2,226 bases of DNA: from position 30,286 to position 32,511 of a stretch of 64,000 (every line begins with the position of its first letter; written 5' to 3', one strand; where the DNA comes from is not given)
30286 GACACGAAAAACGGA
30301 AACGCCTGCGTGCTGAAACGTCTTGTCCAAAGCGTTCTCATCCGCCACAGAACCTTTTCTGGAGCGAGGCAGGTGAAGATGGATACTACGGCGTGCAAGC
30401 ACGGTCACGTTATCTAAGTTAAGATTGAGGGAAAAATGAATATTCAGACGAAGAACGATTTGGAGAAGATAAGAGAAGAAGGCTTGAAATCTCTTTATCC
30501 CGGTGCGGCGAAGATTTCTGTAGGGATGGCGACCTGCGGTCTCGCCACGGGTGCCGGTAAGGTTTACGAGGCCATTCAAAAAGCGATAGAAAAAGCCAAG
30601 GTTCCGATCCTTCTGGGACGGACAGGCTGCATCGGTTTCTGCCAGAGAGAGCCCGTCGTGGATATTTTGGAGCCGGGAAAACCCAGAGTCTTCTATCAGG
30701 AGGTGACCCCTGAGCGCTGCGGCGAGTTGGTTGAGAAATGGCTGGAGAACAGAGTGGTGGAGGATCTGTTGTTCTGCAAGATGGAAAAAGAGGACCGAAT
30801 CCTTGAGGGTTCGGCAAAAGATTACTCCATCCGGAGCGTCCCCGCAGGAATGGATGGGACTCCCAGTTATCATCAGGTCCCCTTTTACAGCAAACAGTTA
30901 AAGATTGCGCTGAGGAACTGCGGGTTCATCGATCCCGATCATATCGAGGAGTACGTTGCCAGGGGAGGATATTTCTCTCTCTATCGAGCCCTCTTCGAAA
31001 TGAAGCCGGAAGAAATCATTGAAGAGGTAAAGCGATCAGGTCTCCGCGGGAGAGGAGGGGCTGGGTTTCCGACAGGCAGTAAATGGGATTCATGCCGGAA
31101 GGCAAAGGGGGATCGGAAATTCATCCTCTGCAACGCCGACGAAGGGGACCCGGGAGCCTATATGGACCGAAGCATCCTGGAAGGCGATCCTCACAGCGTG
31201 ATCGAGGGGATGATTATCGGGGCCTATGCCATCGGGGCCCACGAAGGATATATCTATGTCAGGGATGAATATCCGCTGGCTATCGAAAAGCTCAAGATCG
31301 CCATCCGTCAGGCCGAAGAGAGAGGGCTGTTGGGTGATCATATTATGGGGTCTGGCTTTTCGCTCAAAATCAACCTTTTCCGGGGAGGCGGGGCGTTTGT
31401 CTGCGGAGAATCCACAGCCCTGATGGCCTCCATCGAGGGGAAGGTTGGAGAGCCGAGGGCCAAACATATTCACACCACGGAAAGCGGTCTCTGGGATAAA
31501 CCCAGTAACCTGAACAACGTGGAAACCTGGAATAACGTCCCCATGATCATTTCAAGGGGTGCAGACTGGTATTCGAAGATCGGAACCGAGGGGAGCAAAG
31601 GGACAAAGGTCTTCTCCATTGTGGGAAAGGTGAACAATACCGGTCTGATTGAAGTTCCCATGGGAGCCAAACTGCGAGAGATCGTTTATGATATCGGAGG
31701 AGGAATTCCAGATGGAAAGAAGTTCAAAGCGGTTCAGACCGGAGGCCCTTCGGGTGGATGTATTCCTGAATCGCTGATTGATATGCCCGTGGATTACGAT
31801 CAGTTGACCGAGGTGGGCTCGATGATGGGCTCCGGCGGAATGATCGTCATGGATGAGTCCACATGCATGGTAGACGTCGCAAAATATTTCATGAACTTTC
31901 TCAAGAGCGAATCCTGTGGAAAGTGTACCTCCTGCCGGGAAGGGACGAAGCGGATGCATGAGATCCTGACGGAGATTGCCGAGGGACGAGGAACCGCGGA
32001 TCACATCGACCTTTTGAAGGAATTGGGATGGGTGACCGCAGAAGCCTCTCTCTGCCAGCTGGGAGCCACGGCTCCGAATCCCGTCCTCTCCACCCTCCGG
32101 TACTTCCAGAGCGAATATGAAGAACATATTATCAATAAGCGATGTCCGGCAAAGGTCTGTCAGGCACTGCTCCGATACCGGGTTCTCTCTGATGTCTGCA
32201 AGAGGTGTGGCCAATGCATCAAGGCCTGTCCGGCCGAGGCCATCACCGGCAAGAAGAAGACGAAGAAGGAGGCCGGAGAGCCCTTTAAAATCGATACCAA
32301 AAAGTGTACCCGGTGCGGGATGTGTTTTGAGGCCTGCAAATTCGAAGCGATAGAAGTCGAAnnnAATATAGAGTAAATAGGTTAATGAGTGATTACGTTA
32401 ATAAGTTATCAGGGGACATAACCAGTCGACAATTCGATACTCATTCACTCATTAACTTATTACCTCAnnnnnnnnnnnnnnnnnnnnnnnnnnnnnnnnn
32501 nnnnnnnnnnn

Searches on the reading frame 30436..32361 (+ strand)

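Call 42: search_protein_families(library=pfam, max_evalue=0.00001, proteins=[window:30436-32361:+])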
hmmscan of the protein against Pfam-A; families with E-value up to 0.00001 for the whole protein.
window:30436-32361:+ (642 aa): 9 families
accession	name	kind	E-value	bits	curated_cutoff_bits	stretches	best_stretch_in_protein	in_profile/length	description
PF01512.22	Complex1_51K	-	8.8e-45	152.7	31.2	1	198-369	1-149/150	Nuo51 FMN-binding domain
PF10589.14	NADH_4Fe-4S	-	7.9e-32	109.4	23.5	1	480-564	1-85/85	NADH-ubiquinone oxidoreductase-F iron-sulfur binding region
PF00037.32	Fer4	-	5.7e-11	42.2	21.1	1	618-640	2-24/24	4Fe-4S binding domain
PF12838.12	Fer4_7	-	9.5e-09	36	27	1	588-638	2-52/52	4Fe-4S dicluster domain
PF13237.11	Fer4_10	-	1.6e-08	34.8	25.5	1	585-634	6-52/53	4Fe-4S dicluster domain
PF12797.12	Fer4_2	-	8.9e-08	32.1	24.5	0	617-635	3-21/22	4Fe-4S binding domain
PF13187.11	Fer4_9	-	3.8e-07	30.5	27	1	588-637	2-50/52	4Fe-4S dicluster domain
PF12837.12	Fer4_6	-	3.8e-07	30.2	25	0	617-639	2-24/24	4Fe-4S binding domain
PF10531.15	SLBB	-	5.7e-07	29.7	27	1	392-441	1-53/55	SLBB domain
